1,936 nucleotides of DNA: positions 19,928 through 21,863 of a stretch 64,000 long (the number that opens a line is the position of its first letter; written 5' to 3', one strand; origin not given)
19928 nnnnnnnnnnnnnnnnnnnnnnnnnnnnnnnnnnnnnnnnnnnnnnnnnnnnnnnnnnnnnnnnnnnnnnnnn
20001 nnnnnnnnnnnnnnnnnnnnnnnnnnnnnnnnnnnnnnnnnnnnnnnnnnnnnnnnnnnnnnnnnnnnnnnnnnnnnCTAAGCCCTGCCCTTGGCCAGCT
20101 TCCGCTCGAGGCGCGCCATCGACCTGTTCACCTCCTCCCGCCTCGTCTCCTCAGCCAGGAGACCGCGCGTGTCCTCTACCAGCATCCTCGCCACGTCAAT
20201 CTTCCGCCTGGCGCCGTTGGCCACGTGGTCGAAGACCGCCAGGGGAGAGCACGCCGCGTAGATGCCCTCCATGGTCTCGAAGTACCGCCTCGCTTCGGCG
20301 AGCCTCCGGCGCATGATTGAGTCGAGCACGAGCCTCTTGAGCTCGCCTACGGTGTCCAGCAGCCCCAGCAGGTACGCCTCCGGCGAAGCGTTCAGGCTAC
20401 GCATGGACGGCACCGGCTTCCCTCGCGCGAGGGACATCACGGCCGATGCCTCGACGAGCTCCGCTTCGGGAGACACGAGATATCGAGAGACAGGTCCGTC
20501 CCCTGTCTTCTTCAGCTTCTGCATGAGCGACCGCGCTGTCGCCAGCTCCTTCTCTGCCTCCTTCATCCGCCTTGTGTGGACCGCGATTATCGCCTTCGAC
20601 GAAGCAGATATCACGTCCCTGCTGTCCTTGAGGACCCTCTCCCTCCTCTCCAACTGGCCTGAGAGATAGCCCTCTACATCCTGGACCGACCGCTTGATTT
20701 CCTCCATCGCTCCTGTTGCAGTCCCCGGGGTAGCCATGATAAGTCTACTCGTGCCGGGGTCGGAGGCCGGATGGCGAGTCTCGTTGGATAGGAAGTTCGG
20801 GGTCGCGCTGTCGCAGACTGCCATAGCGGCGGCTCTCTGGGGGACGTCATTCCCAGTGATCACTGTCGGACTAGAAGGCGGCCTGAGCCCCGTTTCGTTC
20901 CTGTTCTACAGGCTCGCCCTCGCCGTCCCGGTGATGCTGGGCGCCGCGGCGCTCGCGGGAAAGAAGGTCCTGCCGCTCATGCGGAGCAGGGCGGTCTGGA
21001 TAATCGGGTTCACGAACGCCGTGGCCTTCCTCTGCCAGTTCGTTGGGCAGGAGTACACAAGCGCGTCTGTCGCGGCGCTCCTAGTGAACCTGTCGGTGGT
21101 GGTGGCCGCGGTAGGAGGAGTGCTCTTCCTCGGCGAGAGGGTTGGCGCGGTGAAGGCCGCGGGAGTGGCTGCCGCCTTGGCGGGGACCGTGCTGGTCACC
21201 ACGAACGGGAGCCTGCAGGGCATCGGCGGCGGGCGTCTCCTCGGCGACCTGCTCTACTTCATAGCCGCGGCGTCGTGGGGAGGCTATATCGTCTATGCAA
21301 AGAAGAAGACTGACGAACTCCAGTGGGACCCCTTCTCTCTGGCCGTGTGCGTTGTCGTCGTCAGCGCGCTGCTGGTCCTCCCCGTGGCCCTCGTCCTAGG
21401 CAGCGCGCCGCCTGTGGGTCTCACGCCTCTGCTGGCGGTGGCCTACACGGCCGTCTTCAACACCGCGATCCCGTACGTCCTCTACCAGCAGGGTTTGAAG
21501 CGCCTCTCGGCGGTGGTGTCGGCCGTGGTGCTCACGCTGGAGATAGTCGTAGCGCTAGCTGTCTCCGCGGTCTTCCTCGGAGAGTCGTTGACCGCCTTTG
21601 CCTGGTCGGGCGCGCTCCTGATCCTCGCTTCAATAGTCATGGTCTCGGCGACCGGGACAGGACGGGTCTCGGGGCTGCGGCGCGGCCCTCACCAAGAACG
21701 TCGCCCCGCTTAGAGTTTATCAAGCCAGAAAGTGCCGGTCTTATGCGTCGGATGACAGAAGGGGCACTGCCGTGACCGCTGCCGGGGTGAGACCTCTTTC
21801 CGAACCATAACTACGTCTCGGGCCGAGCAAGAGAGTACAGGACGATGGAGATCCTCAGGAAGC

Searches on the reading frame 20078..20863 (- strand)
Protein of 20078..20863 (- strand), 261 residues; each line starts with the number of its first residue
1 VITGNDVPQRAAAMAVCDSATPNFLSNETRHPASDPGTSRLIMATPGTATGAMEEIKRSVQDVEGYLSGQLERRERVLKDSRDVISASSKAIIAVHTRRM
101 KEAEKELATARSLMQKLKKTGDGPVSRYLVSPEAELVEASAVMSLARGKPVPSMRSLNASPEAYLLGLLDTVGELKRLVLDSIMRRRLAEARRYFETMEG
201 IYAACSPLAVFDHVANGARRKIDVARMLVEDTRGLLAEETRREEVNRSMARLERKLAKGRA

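Call 8: search_protein_families(library=pfam, proteins=[window:20078-20863:-])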
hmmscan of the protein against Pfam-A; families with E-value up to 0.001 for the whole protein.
window:20078-20863:- (261 aa): 1 family
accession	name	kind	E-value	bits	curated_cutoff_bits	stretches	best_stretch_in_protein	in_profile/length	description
PF01997.21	Translin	-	6.1e-11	43.1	25.9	1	135-227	97-189/205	Translin family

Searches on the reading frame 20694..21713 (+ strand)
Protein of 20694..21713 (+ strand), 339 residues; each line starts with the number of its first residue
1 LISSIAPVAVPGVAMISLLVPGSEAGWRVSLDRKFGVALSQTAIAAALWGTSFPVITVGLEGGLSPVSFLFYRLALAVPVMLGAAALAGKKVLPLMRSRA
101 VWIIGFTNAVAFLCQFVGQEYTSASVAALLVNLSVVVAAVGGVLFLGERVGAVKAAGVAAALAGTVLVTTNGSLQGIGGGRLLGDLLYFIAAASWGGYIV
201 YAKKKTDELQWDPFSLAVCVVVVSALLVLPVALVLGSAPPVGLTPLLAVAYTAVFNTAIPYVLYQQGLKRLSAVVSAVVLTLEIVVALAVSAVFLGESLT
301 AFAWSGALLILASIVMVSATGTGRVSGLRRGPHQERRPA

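Call 8: search_protein_families(library=pfam, proteins=[window:20694-21713:+])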
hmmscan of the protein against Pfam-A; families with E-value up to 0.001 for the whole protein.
window:20694-21713:+ (339 aa): 1 family
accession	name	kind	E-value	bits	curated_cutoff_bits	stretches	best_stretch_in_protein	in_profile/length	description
PF00892.27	EamA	-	4.4e-42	144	28.2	2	183-318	2-134/135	EamA-like transporter family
